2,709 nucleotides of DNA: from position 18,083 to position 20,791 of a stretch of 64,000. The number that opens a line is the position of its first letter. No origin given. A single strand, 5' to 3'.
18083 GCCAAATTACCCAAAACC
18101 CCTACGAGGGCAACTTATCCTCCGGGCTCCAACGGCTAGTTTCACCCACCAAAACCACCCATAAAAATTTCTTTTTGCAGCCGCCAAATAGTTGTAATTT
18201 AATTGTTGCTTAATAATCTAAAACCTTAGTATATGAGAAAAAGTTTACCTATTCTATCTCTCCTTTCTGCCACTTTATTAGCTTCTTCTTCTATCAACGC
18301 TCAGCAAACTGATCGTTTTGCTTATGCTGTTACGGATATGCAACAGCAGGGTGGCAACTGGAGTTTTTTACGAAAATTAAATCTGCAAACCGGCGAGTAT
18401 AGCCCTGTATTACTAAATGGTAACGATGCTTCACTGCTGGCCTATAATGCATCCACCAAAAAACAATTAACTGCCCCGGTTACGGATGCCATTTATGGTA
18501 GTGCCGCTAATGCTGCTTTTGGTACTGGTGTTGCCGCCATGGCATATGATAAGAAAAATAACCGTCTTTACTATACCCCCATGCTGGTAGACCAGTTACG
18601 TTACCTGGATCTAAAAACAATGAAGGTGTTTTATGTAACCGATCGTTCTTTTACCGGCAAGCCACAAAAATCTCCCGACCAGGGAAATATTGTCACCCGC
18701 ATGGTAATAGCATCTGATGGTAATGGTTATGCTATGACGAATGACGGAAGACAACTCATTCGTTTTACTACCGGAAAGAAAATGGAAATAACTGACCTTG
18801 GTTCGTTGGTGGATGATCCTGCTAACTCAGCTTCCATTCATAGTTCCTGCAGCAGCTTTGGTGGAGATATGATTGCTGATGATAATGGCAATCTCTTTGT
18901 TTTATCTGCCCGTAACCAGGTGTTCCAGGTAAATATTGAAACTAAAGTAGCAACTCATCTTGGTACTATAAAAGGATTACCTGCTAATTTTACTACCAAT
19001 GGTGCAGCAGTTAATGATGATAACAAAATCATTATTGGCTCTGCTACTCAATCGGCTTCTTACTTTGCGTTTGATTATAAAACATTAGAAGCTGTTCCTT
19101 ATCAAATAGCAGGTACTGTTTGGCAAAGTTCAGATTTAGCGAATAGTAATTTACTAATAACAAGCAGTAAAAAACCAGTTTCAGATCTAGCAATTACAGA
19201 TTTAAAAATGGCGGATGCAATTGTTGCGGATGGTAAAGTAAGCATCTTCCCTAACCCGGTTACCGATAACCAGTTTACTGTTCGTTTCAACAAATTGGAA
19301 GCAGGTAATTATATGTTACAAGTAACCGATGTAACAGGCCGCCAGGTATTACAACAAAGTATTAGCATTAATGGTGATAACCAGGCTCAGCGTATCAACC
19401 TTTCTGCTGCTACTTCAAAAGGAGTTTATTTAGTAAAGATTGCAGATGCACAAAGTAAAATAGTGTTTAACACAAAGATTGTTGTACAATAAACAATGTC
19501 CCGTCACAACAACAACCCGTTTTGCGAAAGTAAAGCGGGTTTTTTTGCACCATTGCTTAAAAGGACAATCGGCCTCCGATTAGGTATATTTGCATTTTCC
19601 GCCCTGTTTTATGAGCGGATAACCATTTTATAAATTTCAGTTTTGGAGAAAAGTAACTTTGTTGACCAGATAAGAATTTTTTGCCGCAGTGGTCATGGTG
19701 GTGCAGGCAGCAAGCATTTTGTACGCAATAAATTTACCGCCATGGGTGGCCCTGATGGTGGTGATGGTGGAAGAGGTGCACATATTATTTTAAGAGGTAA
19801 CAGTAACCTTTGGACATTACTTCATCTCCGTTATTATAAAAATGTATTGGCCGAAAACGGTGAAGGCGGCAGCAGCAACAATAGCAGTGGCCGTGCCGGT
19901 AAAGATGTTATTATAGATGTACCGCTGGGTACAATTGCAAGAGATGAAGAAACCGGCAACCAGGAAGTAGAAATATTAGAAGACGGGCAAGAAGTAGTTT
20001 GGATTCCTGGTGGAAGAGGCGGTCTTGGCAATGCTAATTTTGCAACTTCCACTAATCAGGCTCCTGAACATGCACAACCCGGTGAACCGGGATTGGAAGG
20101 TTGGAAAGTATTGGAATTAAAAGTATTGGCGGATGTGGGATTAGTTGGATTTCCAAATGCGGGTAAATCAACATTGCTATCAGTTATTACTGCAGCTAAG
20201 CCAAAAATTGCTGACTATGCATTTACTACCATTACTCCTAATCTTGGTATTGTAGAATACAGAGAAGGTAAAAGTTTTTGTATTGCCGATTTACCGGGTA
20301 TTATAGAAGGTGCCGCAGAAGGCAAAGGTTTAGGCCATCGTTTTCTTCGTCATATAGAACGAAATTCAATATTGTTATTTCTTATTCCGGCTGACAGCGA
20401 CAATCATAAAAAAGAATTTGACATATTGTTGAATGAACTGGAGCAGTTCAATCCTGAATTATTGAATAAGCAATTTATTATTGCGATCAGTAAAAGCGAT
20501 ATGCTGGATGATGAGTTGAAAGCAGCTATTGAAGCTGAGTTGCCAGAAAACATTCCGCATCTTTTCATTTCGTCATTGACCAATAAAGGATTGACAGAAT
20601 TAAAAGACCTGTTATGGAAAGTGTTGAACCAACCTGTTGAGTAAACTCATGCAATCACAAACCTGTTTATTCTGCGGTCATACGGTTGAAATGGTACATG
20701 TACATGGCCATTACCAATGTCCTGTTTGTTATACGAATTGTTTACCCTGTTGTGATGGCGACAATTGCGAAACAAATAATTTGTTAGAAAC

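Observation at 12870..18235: The element's seed is complementary to the start codons of the flanking T9SS genes (sRNA targeting, or paired recombination sites)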

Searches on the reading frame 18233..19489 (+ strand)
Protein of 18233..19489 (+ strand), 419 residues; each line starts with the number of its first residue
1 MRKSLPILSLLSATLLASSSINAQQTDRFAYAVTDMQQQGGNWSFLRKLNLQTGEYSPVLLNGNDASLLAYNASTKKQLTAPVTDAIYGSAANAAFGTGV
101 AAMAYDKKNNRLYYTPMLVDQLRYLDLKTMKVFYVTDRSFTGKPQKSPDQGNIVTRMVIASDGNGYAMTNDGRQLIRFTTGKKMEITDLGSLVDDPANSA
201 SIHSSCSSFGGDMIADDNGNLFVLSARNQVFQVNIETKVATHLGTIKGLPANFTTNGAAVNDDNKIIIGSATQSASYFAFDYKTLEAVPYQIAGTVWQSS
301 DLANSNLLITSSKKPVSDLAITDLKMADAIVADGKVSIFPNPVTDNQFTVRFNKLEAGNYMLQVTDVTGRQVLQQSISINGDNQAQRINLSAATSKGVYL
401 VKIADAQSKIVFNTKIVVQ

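Call 9: search_protein_families(library=pfam, proteins=[window:18233-19489:+], max_evalue=0.01)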
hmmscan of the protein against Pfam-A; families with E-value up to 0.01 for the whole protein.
window:18233-19489:+ (419 aa): 1 family
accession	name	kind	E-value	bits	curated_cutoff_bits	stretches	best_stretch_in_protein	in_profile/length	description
PF18962.6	Por_Secre_tail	-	9.8e-13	48.6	27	1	338-417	1-74/75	Secretion system C-terminal sorting domain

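Call 31: find_related_loci(query=window:18233-19489:+, collection=genome_contigs, flank=6000)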
Query window:18233-19489:+ (419 aa) in genome_contigs; peptide patterns used: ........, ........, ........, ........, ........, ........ (x = any residue, [..] = any of these).
168 stretches matched a pattern; 77 encode a relative of the query (tblastn E <= 1e-3); 76 distinct loci.
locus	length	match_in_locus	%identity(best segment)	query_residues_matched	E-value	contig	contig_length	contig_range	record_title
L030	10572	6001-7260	94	1-419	0e+0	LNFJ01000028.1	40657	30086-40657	MAG: Bacteroidia bacterium Ga0077558 Ga0077558_1027.1, whole genome shotgun sequence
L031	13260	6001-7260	95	1-419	0e+0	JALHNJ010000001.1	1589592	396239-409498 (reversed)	MAG: Chitinophagaceae bacterium isolate Bin_56_5 c_000000000004, whole genome shotgun sequence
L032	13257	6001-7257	89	1-419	0e+0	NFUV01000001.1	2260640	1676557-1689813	Chitinophagaceae bacterium IBVUCB2 contig000001, whole genome shotgun sequence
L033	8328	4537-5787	72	1-417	0e+0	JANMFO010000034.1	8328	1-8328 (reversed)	MAG: Chitinophagaceae bacterium isolate OTE_70b_metabat_173 OTE_70b_k141_873577, whole genome shotgun sequence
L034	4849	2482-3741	69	1-419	0e+0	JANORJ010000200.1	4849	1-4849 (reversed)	MAG: Chitinophagaceae bacterium isolate VAR_4_metabat_201_sub VAR_4_k141_932783, whole genome shotgun sequence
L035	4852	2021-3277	68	1-419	0e+0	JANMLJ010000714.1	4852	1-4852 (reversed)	MAG: Chitinophagaceae bacterium isolate OTE_58_metabat_98 OTE_58_k141_5890980, whole genome shotgun sequence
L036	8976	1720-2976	67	1-419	0e+0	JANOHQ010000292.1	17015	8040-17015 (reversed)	MAG: Chitinophagaceae bacterium isolate SOY_63_metabat_457 SOY_63_k141_4966744, whole genome shotgun sequence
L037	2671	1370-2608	67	1-414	0e+0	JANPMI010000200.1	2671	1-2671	MAG: Chitinophagaceae bacterium isolate VAR_48_metabat_297 VAR_48_k141_727743, whole genome shotgun sequence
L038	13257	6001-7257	66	1-419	0e+0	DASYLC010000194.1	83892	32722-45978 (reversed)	MAG TPA_asm: Chitinophagaceae bacterium isolate SMAG_U4338 k141_4232498, whole genome shotgun sequence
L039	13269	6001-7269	65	1-419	0e+0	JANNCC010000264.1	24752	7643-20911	MAG: Chitinophagaceae bacterium isolate OTE_78_metabat_244_sub OTE_78_k141_1387748, whole genome shotgun sequence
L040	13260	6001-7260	65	1-419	0e+0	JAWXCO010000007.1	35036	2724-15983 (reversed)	MAG: Bacteroidota bacterium isolate SP4G1.39 k99_71869, whole genome shotgun sequence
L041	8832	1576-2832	66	1-419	0e+0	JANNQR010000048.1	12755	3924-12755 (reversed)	MAG: Chitinophagaceae bacterium isolate SOY_31_metabat_421 SOY_31_k141_49809, whole genome shotgun sequence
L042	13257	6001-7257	65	1-419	0e+0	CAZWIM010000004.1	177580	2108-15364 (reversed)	MAG TPA_asm: uncultured Chitinophaga sp. isolate SRP257259_co1_406 genome assembly, contig: NODE_56_length_177580_cov_16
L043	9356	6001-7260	65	1-419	0e+0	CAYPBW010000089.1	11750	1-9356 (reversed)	MAG TPA_asm: uncultured Chitinophaga sp. isolate SRP173033_co2_51 genome assembly, contig: NODE_2816_length_11750_cov_17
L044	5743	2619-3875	65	1-419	0e+0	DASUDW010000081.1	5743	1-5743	MAG TPA_asm: Chitinophagaceae bacterium isolate SMAG_U1336 k141_307046, whole genome shotgun sequence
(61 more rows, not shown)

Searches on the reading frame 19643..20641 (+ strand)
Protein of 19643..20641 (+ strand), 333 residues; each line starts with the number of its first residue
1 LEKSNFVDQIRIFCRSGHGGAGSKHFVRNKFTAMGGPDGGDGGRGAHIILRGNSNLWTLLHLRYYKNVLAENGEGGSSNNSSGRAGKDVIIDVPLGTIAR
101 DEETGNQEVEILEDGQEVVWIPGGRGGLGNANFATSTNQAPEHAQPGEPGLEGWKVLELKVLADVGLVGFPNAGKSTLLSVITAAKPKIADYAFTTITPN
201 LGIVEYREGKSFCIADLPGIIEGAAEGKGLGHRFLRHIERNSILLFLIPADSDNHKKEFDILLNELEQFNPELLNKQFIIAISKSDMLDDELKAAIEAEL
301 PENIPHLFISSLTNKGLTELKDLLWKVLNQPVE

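Call 9: search_protein_families(library=pfam, proteins=[window:19643-20641:+], max_evalue=0.01)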
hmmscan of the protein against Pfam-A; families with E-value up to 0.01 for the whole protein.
window:19643-20641:+ (333 aa): 5 families
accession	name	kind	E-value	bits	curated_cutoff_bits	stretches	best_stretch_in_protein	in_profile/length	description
PF01018.28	GTP1_OBG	-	5.3e-53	179.2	27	1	7-161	1-155/155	GTP1/OBG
PF01926.29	MMR_HSR1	-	1.3e-24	86.9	21.9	1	164-284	1-113/113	50S ribosome-binding GTPase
PF02421.24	FeoB_N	-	5.2e-11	42.7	27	1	165-322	3-154/156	Ferrous iron transport protein B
PF00350.29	Dynamin_N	-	0.00045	20.7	27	0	210-267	101-155/168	Dynamin family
PF00009.33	GTP_EFTU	-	0.0056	16.7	26.5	0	275-328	121-186/188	Elongation factor Tu GTP binding domain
